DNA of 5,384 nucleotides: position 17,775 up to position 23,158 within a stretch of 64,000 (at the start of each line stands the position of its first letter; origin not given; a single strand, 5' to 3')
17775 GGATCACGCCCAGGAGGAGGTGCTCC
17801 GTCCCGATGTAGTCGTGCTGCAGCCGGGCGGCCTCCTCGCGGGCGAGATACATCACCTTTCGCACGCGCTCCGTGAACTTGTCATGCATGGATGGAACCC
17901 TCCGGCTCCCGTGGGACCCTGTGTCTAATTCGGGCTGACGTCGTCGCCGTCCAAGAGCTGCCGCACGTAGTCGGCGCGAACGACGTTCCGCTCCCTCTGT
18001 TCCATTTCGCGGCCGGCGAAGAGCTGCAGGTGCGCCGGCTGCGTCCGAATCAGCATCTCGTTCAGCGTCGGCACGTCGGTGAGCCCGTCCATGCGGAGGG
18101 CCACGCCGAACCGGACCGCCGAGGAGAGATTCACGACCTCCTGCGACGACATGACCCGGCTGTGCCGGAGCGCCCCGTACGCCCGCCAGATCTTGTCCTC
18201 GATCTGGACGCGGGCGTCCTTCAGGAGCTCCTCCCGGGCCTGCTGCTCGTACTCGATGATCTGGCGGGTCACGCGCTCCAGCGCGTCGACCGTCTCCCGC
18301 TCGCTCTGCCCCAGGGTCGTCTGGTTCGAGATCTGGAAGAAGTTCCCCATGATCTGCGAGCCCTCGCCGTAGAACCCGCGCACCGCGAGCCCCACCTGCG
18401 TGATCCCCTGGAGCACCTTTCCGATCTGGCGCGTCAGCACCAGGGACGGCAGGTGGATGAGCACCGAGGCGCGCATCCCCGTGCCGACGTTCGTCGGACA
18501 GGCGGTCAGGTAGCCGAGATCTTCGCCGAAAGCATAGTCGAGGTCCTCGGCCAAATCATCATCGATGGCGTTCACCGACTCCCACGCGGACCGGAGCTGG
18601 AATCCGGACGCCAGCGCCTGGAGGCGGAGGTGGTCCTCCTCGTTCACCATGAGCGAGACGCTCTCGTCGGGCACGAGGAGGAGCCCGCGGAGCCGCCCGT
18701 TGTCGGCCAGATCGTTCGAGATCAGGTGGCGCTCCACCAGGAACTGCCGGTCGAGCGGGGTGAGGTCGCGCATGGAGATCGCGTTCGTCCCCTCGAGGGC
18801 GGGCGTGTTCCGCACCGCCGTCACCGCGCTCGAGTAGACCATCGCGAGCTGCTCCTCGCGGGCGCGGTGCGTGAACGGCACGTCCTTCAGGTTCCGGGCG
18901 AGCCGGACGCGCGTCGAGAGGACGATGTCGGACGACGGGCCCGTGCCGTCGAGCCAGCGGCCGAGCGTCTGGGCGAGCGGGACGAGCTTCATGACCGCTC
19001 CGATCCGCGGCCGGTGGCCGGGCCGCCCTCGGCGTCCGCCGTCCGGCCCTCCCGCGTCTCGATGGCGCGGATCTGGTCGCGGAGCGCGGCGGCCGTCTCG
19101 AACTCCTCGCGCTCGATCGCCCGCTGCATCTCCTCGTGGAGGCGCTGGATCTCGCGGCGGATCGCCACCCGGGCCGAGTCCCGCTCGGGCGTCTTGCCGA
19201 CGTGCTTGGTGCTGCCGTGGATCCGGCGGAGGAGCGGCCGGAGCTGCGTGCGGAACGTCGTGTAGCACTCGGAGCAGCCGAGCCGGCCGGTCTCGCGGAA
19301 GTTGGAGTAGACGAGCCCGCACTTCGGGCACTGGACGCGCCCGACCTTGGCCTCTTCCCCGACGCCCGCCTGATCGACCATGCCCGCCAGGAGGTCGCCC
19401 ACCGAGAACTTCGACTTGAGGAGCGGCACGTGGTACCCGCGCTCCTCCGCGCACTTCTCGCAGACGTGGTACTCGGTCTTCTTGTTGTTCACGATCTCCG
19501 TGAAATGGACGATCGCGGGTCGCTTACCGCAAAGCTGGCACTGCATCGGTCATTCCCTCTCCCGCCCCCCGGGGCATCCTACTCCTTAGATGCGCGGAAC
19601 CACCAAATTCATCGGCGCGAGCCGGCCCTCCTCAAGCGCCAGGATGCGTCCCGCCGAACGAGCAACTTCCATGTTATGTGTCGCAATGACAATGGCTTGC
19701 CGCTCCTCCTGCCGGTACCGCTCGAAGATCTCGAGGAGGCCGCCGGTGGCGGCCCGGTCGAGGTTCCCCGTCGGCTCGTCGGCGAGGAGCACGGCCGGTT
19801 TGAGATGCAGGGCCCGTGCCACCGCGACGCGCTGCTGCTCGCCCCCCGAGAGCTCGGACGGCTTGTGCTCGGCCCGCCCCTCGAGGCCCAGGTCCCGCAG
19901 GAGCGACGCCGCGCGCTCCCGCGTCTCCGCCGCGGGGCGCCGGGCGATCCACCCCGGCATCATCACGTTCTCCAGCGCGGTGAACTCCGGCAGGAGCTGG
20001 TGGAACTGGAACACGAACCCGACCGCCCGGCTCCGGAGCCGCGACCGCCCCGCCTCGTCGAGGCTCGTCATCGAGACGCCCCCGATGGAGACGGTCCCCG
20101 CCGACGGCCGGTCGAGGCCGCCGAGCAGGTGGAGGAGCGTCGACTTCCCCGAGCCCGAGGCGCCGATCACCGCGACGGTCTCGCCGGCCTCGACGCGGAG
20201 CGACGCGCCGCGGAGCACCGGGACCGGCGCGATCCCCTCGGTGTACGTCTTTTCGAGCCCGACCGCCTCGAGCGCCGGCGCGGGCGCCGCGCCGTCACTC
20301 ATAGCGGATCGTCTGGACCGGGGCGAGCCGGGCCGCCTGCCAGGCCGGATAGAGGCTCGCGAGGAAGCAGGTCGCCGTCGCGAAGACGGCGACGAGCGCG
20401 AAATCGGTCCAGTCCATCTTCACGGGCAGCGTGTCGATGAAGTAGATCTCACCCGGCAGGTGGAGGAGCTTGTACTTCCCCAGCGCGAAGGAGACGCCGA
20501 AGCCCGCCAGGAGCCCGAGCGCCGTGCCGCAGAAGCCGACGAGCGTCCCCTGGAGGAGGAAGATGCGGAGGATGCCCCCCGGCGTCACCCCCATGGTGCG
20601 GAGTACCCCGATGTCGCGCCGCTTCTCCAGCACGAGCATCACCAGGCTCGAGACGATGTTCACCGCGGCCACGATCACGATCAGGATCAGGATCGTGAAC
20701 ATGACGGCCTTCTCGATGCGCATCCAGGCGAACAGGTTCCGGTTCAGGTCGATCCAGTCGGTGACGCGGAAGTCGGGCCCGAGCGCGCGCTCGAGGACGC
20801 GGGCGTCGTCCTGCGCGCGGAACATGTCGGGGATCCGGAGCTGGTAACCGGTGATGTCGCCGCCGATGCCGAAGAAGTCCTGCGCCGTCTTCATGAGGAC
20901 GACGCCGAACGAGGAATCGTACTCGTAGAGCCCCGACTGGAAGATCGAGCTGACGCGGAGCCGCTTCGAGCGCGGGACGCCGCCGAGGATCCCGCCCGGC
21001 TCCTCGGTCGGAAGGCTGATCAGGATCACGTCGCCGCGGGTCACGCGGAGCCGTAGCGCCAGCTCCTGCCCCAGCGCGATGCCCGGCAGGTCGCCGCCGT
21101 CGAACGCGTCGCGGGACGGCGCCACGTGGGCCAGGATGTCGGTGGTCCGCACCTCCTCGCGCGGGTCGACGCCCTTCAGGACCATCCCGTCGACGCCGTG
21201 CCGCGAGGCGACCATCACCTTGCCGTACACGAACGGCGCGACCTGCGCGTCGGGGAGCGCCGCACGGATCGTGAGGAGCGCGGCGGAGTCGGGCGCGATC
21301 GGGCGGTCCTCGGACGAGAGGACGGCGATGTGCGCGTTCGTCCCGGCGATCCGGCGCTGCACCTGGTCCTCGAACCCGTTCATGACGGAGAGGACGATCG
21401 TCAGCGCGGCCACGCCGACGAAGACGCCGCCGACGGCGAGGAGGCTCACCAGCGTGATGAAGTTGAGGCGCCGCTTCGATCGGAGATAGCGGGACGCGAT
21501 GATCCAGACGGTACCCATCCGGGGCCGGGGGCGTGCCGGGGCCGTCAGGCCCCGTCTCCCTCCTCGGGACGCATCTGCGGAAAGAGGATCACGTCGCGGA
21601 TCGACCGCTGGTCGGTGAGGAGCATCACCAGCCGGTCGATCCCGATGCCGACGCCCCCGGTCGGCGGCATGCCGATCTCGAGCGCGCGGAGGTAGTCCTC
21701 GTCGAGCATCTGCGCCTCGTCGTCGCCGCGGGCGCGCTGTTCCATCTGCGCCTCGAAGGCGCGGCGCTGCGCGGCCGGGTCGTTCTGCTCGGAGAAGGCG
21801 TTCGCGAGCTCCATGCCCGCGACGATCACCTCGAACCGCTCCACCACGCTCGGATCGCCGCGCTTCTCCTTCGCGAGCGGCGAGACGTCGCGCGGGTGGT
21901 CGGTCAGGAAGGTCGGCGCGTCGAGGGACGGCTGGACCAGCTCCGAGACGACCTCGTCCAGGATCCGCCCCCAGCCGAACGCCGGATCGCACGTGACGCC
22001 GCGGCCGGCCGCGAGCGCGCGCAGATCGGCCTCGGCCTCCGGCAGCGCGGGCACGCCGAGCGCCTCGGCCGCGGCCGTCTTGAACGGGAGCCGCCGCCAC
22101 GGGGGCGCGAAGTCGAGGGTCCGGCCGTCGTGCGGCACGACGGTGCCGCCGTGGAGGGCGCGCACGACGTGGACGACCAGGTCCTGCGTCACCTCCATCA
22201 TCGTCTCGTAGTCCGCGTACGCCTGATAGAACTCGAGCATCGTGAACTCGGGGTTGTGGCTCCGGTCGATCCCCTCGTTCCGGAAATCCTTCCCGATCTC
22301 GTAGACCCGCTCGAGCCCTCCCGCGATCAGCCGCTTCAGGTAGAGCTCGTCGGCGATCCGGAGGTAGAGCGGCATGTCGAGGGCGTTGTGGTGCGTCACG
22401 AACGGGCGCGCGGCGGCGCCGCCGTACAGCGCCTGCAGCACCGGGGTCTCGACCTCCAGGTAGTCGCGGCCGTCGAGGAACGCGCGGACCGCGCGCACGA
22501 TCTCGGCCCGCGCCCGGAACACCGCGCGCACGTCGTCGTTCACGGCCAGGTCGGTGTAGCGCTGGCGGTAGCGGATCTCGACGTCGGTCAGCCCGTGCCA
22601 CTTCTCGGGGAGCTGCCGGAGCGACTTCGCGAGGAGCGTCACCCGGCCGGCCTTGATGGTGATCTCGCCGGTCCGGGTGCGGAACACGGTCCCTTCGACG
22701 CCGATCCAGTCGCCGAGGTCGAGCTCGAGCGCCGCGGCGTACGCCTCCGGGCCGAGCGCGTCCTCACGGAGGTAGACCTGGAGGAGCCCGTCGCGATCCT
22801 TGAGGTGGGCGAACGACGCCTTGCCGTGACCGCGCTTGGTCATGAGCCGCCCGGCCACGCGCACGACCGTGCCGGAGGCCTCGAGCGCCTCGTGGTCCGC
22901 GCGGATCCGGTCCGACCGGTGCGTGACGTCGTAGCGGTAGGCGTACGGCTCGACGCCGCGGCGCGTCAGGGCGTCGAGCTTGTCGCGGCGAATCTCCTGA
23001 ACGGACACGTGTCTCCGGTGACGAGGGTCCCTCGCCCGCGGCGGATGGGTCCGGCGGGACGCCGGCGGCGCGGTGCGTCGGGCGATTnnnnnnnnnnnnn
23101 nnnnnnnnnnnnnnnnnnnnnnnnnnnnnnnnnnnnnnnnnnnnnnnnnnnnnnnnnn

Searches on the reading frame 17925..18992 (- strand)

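Call 11: search_protein_families(library=pfam, proteins=[window:17925-18992:-], max_evalue=0.00001)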
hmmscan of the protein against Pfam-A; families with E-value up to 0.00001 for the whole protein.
window:17925-18992:- (355 aa): 1 family
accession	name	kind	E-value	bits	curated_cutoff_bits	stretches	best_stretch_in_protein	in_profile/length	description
PF00217.24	ATP-gua_Ptrans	-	1.5e-68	230.7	22.4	1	55-251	5-202/203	ATP:guanido phosphotransferase, C-terminal catalytic domain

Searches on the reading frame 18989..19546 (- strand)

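Call 11: search_protein_families(library=pfam, proteins=[window:18989-19546:-], max_evalue=0.00001)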
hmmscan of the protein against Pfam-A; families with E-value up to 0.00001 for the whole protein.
window:18989-19546:- (185 aa): 1 family
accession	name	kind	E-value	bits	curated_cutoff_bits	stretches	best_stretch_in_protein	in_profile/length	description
PF02151.25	UVR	-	2.3e-09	37.2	21.5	1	131-164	2-35/36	UvrB/uvrC motif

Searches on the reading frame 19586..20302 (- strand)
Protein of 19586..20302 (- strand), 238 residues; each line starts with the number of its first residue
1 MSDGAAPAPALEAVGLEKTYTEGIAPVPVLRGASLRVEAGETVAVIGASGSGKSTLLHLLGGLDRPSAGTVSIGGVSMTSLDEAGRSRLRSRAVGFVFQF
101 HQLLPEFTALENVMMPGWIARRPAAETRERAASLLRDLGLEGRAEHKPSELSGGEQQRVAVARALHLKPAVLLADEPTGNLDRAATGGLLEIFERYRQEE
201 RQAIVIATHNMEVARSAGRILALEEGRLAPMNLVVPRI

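Call 11: search_protein_families(library=pfam, proteins=[window:19586-20302:-], max_evalue=0.00001)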
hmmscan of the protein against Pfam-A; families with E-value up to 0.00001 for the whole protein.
window:19586-20302:- (238 aa): 2 families
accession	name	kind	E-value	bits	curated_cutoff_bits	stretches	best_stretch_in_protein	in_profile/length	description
PF00005.33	ABC_tran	-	4e-34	118.6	25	1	30-178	1-136/137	ABC transporter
PF13304.12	AAA_21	-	1.4e-08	35.6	27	0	134-213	221-302/304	AAA domain, putative AbiEii toxin, Type IV TA system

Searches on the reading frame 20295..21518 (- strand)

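Call 11: search_protein_families(library=pfam, proteins=[window:20295-21518:-], max_evalue=0.00001)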
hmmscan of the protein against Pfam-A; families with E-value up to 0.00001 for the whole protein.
window:20295-21518:- (407 aa): 2 families
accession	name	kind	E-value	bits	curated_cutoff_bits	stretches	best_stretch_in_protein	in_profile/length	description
PF02687.27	FtsX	-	9.3e-21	74.5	25.5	1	275-399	2-119/120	FtsX-like permease C-terminal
PF12704.14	MacB_PCD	-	9.7e-12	46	27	1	25-205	1-165/207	MacB-like periplasmic core domain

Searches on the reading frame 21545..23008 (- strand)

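Call 11: search_protein_families(library=pfam, proteins=[window:21545-23008:-], max_evalue=0.00001)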
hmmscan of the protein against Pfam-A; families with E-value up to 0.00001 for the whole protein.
window:21545-23008:- (487 aa): 2 families
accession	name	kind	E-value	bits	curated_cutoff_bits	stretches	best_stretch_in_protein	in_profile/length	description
PF00152.25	tRNA-synt_2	-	4.3e-90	302.3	25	1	143-479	2-307/308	tRNA synthetases class II (D, K and N)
PF01336.31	tRNA_anti-codon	-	3.9e-16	59.2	27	1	49-126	1-75/75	OB-fold nucleic acid binding domain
